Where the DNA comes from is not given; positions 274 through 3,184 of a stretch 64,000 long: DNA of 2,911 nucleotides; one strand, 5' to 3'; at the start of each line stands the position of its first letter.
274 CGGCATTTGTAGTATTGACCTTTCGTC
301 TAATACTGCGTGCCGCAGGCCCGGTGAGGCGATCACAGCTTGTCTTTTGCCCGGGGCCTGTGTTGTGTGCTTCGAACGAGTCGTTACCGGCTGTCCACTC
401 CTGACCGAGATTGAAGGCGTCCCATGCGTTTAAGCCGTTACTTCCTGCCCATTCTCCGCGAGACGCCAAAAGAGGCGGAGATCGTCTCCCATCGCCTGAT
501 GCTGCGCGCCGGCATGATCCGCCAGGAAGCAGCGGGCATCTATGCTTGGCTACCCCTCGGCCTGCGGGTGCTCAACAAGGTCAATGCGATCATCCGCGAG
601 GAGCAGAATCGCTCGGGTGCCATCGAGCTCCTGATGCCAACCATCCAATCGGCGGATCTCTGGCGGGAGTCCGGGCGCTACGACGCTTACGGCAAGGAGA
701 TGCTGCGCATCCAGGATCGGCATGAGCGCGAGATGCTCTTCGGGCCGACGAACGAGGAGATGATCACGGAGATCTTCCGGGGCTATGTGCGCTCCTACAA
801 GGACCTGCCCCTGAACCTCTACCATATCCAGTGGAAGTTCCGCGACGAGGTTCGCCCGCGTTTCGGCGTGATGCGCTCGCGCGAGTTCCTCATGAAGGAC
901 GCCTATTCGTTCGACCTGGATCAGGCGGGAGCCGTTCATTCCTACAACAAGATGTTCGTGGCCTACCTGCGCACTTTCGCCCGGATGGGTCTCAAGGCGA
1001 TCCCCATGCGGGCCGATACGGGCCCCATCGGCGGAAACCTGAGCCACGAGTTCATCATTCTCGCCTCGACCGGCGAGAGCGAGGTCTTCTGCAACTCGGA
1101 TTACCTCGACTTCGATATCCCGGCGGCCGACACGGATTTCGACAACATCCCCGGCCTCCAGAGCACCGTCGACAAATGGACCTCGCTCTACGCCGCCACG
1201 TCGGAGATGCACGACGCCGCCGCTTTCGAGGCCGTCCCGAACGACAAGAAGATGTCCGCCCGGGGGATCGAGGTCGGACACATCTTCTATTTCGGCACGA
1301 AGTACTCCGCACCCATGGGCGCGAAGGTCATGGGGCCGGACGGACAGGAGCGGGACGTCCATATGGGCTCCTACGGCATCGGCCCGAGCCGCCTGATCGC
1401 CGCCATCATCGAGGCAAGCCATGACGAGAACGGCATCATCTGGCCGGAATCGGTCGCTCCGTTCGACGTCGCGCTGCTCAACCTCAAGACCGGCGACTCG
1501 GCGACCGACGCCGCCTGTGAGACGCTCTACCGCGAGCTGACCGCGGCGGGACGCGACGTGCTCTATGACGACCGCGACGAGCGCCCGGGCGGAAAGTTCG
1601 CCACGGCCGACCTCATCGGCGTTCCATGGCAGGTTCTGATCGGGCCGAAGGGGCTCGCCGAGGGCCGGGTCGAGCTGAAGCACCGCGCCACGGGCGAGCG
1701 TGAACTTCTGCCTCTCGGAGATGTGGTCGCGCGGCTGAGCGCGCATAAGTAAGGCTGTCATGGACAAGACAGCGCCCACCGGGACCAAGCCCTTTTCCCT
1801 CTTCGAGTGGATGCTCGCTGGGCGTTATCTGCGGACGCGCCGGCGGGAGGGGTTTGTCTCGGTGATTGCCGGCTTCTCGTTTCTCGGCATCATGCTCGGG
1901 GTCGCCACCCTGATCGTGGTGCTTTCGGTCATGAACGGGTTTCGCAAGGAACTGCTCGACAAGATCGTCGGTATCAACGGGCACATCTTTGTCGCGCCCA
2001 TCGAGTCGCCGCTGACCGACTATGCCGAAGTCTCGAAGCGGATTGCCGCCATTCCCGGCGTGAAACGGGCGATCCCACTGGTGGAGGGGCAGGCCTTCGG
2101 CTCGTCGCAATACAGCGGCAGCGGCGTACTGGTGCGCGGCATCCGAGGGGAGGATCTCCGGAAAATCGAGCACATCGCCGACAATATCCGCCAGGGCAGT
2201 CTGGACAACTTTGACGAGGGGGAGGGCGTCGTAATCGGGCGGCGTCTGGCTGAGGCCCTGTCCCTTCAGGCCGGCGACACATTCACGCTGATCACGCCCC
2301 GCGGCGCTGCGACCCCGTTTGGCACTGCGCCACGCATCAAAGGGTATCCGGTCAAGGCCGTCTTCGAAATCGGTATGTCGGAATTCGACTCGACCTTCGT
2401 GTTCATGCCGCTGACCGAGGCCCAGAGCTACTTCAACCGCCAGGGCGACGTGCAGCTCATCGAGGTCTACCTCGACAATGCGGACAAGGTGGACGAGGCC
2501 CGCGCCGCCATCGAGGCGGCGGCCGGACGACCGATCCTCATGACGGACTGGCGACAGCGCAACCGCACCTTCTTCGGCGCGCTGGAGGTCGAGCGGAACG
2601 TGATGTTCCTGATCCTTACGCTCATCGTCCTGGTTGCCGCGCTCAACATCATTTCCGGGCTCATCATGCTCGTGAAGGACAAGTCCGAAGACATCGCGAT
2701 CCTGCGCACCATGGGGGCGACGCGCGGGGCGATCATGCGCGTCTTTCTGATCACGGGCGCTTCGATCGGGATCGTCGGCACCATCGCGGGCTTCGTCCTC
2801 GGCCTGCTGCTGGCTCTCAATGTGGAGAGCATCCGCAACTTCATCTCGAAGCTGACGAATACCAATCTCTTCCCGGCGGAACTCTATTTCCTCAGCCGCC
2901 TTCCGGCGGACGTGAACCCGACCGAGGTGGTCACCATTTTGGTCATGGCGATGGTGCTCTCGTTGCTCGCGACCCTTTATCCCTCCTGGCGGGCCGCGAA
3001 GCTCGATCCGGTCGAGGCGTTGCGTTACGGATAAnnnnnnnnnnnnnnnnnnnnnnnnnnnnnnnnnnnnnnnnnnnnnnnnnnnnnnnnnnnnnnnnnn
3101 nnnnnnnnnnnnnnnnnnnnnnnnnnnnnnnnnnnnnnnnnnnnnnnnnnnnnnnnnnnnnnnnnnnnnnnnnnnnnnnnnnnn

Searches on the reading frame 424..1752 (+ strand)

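Call 28: search_protein_families(library=pfam, proteins=[window:424-1752:+], max_evalue=0.00001)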
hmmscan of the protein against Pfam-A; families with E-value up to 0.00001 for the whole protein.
window:424-1752:+ (442 aa): 2 families
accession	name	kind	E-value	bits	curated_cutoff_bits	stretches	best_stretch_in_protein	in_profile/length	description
PF00587.30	tRNA-synt_2b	-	4.3e-28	99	29.3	1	96-330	3-177/179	tRNA synthetase class II core domain (G, H, P, S and T)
PF03129.25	HGTP_anticodon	-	6e-20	71.6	21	1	348-440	1-93/94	Anticodon binding domain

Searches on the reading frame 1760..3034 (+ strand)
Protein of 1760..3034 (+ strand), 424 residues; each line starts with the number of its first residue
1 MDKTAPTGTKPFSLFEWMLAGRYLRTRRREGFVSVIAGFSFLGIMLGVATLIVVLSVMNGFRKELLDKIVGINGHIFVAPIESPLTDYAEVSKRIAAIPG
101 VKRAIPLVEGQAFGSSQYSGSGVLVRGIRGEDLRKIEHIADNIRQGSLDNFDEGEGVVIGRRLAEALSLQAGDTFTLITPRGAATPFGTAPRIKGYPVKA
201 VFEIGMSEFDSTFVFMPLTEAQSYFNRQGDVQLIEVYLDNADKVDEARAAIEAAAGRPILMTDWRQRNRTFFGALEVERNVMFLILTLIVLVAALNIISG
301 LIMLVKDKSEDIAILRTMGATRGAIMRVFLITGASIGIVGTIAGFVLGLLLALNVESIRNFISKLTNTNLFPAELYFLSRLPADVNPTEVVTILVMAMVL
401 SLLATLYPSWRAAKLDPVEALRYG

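Call 28: search_protein_families(library=pfam, proteins=[window:1760-3034:+], max_evalue=0.00001)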
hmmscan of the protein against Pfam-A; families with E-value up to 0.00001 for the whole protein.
window:1760-3034:+ (424 aa): 2 families
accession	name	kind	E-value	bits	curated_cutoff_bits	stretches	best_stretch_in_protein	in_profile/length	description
PF12704.14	MacB_PCD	-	2.6e-20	74.1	27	1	40-253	4-206/207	MacB-like periplasmic core domain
PF02687.27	FtsX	-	2.3e-15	57.2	25.5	1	284-417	2-120/120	FtsX-like permease C-terminal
